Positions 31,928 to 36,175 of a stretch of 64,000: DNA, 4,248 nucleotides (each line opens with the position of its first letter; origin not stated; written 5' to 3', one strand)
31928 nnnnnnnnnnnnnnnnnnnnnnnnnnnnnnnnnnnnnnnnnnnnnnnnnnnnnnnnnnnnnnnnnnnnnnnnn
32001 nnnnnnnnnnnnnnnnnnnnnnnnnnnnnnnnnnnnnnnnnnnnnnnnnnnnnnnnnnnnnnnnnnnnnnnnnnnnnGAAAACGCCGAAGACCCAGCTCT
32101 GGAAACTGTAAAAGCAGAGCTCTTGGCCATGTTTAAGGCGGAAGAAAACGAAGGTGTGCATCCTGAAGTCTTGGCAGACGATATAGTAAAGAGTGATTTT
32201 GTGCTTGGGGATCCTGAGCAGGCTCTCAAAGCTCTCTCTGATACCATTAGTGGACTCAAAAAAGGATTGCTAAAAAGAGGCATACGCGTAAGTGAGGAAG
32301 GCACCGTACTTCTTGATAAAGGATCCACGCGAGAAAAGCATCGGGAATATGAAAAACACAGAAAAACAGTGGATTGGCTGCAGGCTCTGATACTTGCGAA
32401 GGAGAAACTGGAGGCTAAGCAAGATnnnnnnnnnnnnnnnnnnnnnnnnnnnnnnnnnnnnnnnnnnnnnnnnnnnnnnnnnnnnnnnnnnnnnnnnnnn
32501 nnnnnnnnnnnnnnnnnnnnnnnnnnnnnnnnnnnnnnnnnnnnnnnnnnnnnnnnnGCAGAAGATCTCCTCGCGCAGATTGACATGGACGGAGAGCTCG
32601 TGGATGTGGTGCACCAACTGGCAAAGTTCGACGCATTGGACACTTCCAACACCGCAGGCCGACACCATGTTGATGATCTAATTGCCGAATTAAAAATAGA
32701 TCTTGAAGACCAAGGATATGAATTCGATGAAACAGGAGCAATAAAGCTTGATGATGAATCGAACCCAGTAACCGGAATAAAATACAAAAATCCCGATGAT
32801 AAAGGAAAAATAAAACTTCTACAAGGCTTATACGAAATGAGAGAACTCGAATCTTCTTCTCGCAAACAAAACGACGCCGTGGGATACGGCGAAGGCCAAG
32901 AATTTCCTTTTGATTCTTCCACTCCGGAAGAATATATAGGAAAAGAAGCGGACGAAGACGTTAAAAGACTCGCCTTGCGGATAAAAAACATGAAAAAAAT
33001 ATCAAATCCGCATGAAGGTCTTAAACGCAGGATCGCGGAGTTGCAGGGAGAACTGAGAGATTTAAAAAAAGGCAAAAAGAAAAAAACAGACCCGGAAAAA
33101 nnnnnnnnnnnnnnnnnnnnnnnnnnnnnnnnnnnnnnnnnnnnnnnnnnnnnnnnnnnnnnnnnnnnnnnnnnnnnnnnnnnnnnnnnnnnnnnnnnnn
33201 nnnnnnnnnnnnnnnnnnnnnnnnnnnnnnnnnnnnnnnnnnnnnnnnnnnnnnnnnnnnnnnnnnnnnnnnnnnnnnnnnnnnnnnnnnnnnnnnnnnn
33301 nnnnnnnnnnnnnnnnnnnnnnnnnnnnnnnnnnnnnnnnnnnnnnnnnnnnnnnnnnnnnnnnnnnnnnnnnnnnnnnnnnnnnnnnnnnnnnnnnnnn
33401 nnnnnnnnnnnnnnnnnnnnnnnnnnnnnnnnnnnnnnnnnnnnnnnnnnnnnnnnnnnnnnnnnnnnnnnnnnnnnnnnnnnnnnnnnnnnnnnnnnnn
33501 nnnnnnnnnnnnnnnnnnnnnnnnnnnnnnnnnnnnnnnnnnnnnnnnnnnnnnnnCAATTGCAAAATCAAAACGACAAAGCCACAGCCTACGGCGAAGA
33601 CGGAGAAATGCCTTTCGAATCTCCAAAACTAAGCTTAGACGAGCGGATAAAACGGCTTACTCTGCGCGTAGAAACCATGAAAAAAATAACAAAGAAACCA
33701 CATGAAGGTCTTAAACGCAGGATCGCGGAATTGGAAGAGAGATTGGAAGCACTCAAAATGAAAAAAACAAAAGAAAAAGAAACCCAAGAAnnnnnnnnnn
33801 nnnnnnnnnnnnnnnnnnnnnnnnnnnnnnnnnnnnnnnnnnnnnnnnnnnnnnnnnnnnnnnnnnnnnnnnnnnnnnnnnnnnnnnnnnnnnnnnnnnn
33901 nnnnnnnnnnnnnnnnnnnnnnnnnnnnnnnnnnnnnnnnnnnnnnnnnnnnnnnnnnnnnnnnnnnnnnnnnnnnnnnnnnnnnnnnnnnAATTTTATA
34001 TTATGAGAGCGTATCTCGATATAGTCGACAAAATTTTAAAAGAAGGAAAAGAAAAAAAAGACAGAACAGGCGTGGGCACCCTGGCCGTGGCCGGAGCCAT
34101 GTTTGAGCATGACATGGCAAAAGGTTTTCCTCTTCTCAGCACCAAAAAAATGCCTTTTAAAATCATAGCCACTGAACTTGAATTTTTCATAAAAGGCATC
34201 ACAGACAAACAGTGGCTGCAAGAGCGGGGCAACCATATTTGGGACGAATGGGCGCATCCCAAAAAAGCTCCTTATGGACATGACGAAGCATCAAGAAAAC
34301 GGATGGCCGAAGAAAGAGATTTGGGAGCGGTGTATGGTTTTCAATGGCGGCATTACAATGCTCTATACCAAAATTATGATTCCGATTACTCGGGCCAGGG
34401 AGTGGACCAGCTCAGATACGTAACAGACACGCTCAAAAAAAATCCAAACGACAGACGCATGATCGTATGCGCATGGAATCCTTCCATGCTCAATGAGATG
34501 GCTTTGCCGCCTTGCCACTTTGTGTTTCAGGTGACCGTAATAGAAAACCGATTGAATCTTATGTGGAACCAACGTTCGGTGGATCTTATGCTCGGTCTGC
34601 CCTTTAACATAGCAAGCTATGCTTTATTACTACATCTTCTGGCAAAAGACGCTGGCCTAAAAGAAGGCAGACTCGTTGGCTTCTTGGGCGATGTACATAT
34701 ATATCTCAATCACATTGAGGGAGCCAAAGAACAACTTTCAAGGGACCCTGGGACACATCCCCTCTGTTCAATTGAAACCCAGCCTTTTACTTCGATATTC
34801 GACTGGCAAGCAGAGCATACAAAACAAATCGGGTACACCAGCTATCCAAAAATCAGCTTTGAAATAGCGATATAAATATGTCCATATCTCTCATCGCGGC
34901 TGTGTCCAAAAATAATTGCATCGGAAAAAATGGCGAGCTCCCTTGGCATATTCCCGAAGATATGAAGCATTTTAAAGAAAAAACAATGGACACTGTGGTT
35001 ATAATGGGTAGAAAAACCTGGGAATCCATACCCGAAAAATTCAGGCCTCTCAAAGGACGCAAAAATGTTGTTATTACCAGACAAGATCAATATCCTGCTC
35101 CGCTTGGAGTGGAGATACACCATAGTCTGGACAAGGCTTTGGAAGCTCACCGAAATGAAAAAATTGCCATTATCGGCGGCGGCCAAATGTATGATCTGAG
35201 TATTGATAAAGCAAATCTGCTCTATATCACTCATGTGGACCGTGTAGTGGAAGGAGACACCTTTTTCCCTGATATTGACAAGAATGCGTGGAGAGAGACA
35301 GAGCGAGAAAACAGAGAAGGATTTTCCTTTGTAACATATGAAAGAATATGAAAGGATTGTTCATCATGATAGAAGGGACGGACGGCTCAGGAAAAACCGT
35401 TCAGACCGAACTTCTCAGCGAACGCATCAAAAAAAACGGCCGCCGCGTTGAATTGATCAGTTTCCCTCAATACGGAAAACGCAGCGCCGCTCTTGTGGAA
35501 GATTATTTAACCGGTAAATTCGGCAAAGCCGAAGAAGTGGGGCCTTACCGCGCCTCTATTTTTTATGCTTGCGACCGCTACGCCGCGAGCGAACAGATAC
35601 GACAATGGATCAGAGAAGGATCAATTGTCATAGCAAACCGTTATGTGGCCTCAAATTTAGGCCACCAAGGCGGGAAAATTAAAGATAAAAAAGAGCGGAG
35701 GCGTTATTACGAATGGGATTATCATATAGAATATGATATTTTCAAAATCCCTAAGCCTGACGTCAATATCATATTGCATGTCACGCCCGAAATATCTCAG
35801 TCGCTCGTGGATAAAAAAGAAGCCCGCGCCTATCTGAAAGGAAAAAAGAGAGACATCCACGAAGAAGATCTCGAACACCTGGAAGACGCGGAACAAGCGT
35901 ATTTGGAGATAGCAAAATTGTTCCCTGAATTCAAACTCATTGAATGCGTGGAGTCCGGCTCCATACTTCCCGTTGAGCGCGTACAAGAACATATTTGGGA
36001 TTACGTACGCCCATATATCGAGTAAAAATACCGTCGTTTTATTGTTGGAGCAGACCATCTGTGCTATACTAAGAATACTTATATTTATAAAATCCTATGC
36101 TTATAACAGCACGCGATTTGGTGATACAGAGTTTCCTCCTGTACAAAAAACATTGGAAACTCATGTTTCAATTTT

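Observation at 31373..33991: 872-aa acidic repeat protein embedded in the dTMP-synthesis operon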

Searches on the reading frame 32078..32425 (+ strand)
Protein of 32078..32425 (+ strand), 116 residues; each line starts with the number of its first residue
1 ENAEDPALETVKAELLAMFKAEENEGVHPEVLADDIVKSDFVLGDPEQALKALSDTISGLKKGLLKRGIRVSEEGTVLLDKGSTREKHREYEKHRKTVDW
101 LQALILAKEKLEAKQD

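Call 33: search_solved_structures(query=A4, max_evalue=10)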
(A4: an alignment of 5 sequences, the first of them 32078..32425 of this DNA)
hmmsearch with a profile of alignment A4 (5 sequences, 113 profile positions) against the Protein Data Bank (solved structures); distinct sequences matched with E-value up to 10: 6.
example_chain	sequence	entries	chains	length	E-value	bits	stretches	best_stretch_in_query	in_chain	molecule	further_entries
4imi_A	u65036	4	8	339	0.058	16.7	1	3-63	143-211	Symplekin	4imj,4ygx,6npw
3gs3_A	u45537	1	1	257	0.06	16.7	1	3-63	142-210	Symplekin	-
6msp_A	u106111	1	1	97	0.15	15.4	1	50-107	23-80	De novo Designed Protein Foldit3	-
2x43_S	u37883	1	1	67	0.25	14.7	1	34-68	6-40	SHERP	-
8w97_A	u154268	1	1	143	0.65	13.3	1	37-90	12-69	De novo design protein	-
2kif_A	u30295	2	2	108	0.73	13.2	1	56-80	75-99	O6-methylguanine-DNA methyltransferase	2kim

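Call 34: find_homologous_proteins(query=A4, max_evalue=0.01)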
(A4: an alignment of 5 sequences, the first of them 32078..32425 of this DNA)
Query A4 (5 sequences): 1292 candidates shared short words with the query, none scored E <= 0.01.

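Call 36: search_protein_families(library=pfam, proteins=[window:32078-32425:+], max_evalue=10)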
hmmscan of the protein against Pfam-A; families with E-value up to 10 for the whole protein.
window:32078-32425:+ (116 aa): 0 families

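Call 56: predict_structure(alignment_id=A4)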
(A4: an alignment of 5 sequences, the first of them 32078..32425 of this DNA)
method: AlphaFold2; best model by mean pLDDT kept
length: 116 residues; sequences in the alignment: 5
mean_pLDDT: 81.0   pTM: 0.75
mean pLDDT of the five models: 81.0, 76.4, 75.1, 70.7, 62.6
residues with pLDDT >= 90: 24; 70-90: 73; 50-70: 15; < 50: 4
segments of 3 or more residues with pLDDT < 50: 1-3
pLDDT, mean of each block of 10 residues (from residue 1): 65 87 85 90 86 90 85 74 56 82 92 80
secondary structure, 60 per line:
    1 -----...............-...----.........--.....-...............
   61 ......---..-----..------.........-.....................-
elements in order: H6-20 H29-37 H40-44 H46-66 H85-93 H95-115

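Call 86: fold_search(model_id=the predicted structure, library=viral)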
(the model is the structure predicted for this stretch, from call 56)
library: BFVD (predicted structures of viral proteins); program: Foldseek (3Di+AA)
matches with E <= 10: 108; with E <= 0.001: 0
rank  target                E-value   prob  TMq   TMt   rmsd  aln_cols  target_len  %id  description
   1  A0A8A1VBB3            4.4e-01  0.54  0.43  0.16  20.7       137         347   11  (no name in the UniProt tables at hand)
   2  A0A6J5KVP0            1.5e+00  0.38  0.48  0.50   5.2       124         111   10  Uncharacterized protein [uncultured Caudovirales phage]
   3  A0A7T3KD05            1.6e+00  0.05  0.21  0.08  17.0       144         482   13  DNA-directed DNA polymerase [Campylobacter phage F336]
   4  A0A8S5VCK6            2.3e+00  0.13  0.36  0.27  12.1       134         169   15  HMG (High mobility group) box 5 [Siphoviridae sp. ctyg07]
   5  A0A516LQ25            2.4e+00  0.05  0.24  0.21  16.1       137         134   13  (no name in the UniProt tables at hand)
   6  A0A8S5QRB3            2.9e+00  0.07  0.22  0.19  13.8       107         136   16  Terminase small subunit [Siphoviridae sp. ct6oU4]
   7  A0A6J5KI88            3.1e+00  0.06  0.21  0.26  13.0        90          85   18  Uncharacterized protein [uncultured Caudovirales phage]
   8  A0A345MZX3            3.2e+00  0.11  0.31  0.37   5.4        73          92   19  (no name in the UniProt tables at hand)
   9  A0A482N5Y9            3.2e+00  0.03  0.22  0.21  21.6       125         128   11  Lipoprotein [Escherichia phage vB_EcoS_MM01]
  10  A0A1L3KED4            3.6e+00  0.02  0.16  0.04  15.1       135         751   10  (no name in the UniProt tables at hand)
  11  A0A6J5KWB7            3.8e+00  0.06  0.27  0.21   7.6       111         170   16  Uncharacterized protein [uncultured Caudovirales phage]
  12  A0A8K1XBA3            3.8e+00  0.06  0.26  0.06  12.0       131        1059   14  Uncharacterized protein (Fragment) [Hangzhou sesamia inferens carmotetravirus 1]
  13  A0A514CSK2            3.8e+00  0.05  0.24  0.15  14.3       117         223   21  DnaJ-like chaperone protein [Achromobacter phage Motura]
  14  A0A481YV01            4.0e+00  0.04  0.23  0.18  10.4       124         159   11  Uncharacterized protein [Marseillevirus LCMAC102]
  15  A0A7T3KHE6            4.0e+00  0.02  0.20  0.04  18.1       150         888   14  DNA-directed DNA polymerase [Campylobacter phage F372]
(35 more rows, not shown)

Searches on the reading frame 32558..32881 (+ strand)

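Call 36: search_protein_families(library=pfam, proteins=[window:32558-32881:+], max_evalue=10)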
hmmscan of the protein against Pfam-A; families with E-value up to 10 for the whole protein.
window:32558-32881:+ (108 aa): 1 family
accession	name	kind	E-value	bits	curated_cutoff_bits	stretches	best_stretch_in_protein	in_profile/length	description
PF25611.1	KCTD_C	-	0.21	11.6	27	1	36-59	74-97/120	KCTD C-terminal domain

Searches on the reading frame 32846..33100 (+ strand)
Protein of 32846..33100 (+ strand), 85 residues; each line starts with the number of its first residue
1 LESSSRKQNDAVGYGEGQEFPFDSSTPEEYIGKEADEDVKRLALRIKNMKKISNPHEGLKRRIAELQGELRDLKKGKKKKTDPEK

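Call 91: search_protein_families(library=pfam, proteins=[window:32846-33100:+], max_evalue=10)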
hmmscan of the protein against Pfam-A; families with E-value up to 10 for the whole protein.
window:32846-33100:+ (85 aa): 3 families
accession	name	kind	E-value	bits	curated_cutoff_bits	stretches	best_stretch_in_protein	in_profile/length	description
PF17381.7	Svs_4_5_6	-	0.022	16.2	25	1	7-80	20-88/91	Seminal vesicle secretory proteins 4/5/6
PF14077.11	WD40_alt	-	0.023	15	25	1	51-75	8-32/48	Alternative WD40 repeat motif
PF07544.18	Med9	-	0.068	13.7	26.9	1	33-81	22-70/80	RNA polymerase II transcription mediator complex subunit 9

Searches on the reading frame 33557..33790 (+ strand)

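Call 91: search_protein_families(library=pfam, proteins=[window:33557-33790:+], max_evalue=10)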
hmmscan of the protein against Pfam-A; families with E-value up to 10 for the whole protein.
window:33557-33790:+ (78 aa): 3 families
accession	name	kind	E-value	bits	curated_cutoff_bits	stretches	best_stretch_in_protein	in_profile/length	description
PF16360.10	GTP-bdg_M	-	0.11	13.6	29.5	2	14-45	41-72/79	GTP-binding GTPase Middle Region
PF18504.6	Csm1_N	-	0.29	12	26.3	1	50-76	44-70/70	Csm1 N-terminal domain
PF14077.11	WD40_alt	-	0.74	10.1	25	1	49-67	13-31/48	Alternative WD40 repeat motif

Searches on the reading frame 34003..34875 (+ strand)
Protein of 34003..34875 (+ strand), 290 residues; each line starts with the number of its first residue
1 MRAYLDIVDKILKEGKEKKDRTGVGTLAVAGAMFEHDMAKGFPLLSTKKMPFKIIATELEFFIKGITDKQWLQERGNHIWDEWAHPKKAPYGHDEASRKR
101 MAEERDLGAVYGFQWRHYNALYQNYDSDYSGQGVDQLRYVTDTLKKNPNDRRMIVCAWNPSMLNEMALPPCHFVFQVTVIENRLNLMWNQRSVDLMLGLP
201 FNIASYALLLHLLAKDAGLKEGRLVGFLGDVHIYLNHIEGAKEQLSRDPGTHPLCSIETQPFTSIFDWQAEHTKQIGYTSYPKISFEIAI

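Call 4: search_protein_families(library=pfam, proteins=[window:34003-34875:+], max_evalue=0.01)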
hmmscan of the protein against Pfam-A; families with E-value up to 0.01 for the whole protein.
window:34003-34875:+ (290 aa): 1 family
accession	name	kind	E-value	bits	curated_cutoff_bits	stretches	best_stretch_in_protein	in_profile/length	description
PF00303.24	Thymidylat_synt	-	8.2e-94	314.1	24.3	1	3-290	2-266/266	Thymidylate synthase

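Call 17: find_related_loci(query=window:34003-34875:+, collection=genome_contigs, flank=10000)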
Query window:34003-34875:+ (290 aa) in genome_contigs; peptide patterns used: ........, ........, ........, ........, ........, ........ (x = any residue, [..] = any of these).
600 stretches matched a pattern (row limit reached: there are more); 591 encode a relative of the query (tblastn E <= 1e-3); the best 80 are kept; 80 distinct loci.
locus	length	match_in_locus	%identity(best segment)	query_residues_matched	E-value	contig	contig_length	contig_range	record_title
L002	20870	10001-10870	75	1-290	4e-156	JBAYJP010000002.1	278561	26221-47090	MAG: Candidatus Magasanikiibacteriota bacterium isolate SO_2016_GW1_59 scaffold00058_OW334_2016, whole genome shotgun se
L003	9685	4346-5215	73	1-290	1e-155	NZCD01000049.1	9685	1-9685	MAG: Parcubacteria group bacterium isolate ARS125 MHASMcontig_619584, whole genome shotgun sequence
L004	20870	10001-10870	72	1-290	4e-154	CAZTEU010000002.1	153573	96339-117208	MAG TPA_asm: uncultured Gammaproteobacteria bacterium isolate SRP200020_co5_16 genome assembly, contig: NODE_110_length_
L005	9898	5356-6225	74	1-290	1e-153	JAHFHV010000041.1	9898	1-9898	MAG: Candidatus Magasanikiibacteriota bacterium isolate nzgw347 NODE_3265_length_9899_cov_5.737676, whole genome shotgun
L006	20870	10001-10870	74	1-290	6e-154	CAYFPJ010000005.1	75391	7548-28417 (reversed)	MAG TPA_asm: uncultured Gammaproteobacteria bacterium isolate ERP019367_co2_52 genome assembly, contig: NODE_364_length_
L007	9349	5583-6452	74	1-290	1e-153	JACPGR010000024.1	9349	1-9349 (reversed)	MAG: Candidatus Magasanikbacteria bacterium isolate NC_groundwater_393_Ag_B-0.1um_39_15 GD18-4_B1_scaffold_348914, whole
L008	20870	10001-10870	73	1-290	3e-153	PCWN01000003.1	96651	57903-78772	MAG: Candidatus Magasanikbacteria bacterium CG11_big_fil_rev_8_21_14_0_20_39_34 CG11_8_21_14_0.20_scaffold_55_c, whole g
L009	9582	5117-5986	71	1-290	3e-153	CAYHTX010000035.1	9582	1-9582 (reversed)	MAG TPA_asm: uncultured Gammaproteobacteria bacterium isolate ERP119705_co15_524 genome assembly, contig: NODE_8527_leng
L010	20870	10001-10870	72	1-290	2e-152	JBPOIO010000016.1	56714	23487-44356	MAG: Candidatus Magasanikiibacteriota bacterium isolate MAG_292 c_000000559164, whole genome shotgun sequence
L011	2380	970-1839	72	1-290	2e-162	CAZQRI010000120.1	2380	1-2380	MAG TPA_asm: uncultured Gammaproteobacteria bacterium isolate SRP298887_co1_343 genome assembly, contig: NODE_69479_leng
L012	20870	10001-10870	72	1-290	5e-152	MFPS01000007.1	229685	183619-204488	MAG: Candidatus Magasanikbacteria bacterium RIFCSPHIGHO2_01_FULL_33_34 rifcsphigho2_01_scaffold_38, whole genome shotgun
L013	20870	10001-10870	71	1-290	7e-152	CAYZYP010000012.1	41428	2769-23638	MAG TPA_asm: uncultured Gammaproteobacteria bacterium isolate SRP062349_co5_339 genome assembly, contig: NODE_209_length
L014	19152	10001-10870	71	1-290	5e-149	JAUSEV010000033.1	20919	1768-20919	MAG: Candidatus Uhrbacteria bacterium isolate E14_maxbin.233 E14_k141_825211, whole genome shotgun sequence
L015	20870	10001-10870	72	1-290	1e-148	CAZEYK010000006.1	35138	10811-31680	MAG TPA_asm: uncultured Gammaproteobacteria bacterium isolate SRP118108_co5_163 genome assembly, contig: NODE_819_length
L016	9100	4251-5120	70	1-290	1e-148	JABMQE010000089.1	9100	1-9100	MAG: Candidatus Falkowbacteria bacterium isolate bin.303 k141_4751195, whole genome shotgun sequence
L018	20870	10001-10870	71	1-290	4e-147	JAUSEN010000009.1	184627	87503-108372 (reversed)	MAG: Candidatus Magasanikiibacteriota bacterium isolate E14_maxbin.201_sub E14_k141_268652, whole genome shotgun sequenc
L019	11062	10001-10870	71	1-290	8e-146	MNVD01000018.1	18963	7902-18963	MAG: Candidatus Magasanikbacteria bacterium CG1_02_41_34 cg1_0.2_scaffold_3991_c, whole genome shotgun sequence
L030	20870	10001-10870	70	1-290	1e-145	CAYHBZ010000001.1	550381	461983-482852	MAG TPA_asm: uncultured Gammaproteobacteria bacterium isolate ERP119702_co3_79 genome assembly, contig: NODE_1_length_55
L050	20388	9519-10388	65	1-290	2e-129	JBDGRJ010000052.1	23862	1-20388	MAG: Candidatus Paceibacteria bacterium isolate DAL-Ass_45_73C1R DAL-Ass_45_73C1R_52, whole genome shotgun sequence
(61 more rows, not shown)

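Call 45: search_protein_families(library=pfam, proteins=[L012:8805-9611:+, L013:7428-9989:+, L015:5976-9914:+, L018:8969-9991:+, L019:8865-9980:+, L030:8287-9972:+, L050:7560-8687:+, L050:8704-9504:+, L002:9565-9996:+], max_evalue=0.01)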
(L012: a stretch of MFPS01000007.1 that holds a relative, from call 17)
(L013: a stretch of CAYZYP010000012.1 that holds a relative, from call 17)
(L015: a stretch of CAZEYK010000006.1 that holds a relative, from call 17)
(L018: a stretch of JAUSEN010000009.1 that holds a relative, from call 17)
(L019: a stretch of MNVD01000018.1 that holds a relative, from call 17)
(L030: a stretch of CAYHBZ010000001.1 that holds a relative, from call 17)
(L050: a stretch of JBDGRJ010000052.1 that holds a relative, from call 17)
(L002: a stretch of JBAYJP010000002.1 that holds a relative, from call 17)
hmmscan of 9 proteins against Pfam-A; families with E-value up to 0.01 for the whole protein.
L012:8805-9611:+ (269 aa): 2 families
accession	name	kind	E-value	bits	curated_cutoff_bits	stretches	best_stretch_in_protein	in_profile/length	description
PF13023.12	HD_3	-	4.9e-05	23.7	22.5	1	92-195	50-147/165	HD domain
PF01966.28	HD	-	0.0061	17.3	22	0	61-165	2-103/116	HD domain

L013:7428-9989:+ (854 aa): 1 family
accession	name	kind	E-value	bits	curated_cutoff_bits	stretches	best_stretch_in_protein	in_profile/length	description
PF00038.26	Filament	-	0.00028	21.1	40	1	168-421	48-289/313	Intermediate filament protein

L015:5976-9914:+ (1313 aa): 1 family
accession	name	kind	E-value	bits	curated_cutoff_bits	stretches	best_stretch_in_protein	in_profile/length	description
PF21663.2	WipA_Phos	-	7.9e-16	58.7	27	1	1044-1257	4-227/238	WipA-like, phosphatase domain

L018:8969-9991:+ (341 aa): 0 families

L019:8865-9980:+ (372 aa): 0 families

L030:8287-9972:+ (562 aa): 0 families

L050:7560-8687:+ (376 aa): 7 families
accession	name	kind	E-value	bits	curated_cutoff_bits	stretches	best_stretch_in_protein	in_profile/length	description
PF13635.12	DUF4143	-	1.4e-40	139.1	28.1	1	187-343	2-160/160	Domain of unknown function (DUF4143)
PF13173.12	AAA_14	-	3e-25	89.1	27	1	18-139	2-128/129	AAA domain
PF13401.12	AAA_22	-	2.1e-05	25.3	27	0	16-44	3-31/130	AAA domain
PF01637.24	ATPase_2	-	0.00016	22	33.2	1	16-44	18-46/225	ATPase domain predominantly from Archaea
PF08279.18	HTH_11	-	0.00078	19.7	25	1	213-242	14-42/55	HTH domain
PF20720.3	nSTAND3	-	0.0062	16.7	27.2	0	2-42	1-41/155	Novel STAND NTPase 3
PF00910.28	RNA_helicase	-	0.0071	17.2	21.5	0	21-87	1-62/105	RNA helicase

L050:8704-9504:+ (267 aa): 4 families
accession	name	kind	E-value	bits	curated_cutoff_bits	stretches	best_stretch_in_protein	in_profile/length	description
PF01966.28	HD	-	7.2e-07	29.9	22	1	66-137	2-68/116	HD domain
PF13023.12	HD_3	-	1.3e-06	28.9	22.5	1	90-194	43-141/165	HD domain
PF12917.13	YfbR-like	-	8.8e-05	22.7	25.9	1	40-119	7-79/182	5'-deoxynucleotidase YfbR-like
PF00621.25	RhoGEF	-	0.00075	20.2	27.6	1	164-246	34-122/180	RhoGEF domain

L002:9565-9996:+ (144 aa): 1 family
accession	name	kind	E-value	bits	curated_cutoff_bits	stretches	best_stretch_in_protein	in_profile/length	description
PF08785.16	Ku_PK_bind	-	0.003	18.2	25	0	15-44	85-114/120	Ku C terminal domain like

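Call 92: search_protein_families(library=ncbifam, proteins=[L013:7428-9989:+, L030:8287-9972:+, L018:8969-9991:+], max_evalue=0.1)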
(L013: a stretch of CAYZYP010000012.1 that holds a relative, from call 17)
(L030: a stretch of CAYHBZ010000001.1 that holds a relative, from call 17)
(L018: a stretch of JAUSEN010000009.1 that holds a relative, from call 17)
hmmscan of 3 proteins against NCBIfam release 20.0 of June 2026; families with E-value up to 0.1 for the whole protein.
L013:7428-9989:+ (854 aa): 0 families

L030:8287-9972:+ (562 aa): 0 families

L018:8969-9991:+ (341 aa): 0 families

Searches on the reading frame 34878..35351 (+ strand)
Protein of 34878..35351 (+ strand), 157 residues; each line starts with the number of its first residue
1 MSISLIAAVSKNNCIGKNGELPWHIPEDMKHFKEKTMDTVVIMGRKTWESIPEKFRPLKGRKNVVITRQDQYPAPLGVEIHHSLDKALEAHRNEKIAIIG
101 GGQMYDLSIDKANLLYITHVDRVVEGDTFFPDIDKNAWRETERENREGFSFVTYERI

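Call 4: search_protein_families(library=pfam, proteins=[window:34878-35351:+], max_evalue=0.01)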
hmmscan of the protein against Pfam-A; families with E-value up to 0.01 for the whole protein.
window:34878-35351:+ (157 aa): 1 family
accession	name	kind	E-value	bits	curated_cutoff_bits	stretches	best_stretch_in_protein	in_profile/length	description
PF00186.24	DHFR_1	-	4e-54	183.1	25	1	3-155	2-158/159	Dihydrofolate reductase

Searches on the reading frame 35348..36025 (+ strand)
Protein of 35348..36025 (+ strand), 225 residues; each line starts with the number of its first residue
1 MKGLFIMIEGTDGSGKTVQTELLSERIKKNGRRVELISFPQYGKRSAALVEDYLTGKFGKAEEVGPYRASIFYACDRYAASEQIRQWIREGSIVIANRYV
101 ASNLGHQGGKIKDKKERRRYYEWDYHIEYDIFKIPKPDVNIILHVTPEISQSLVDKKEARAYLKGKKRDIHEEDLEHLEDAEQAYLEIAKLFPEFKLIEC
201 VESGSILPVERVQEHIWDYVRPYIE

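Call 4: search_protein_families(library=pfam, proteins=[window:35348-36025:+], max_evalue=0.01)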
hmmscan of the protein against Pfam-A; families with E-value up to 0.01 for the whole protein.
window:35348-36025:+ (225 aa): 2 families
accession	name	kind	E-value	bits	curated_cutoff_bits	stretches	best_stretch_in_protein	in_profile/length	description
PF02223.23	Thymidylate_kin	-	3.8e-24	85.8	27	1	8-198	1-171/185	Thymidylate kinase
PF00448.28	SRP54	-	0.0011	19.1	22.7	0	5-42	3-40/196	SRP54-type protein, GTPase domain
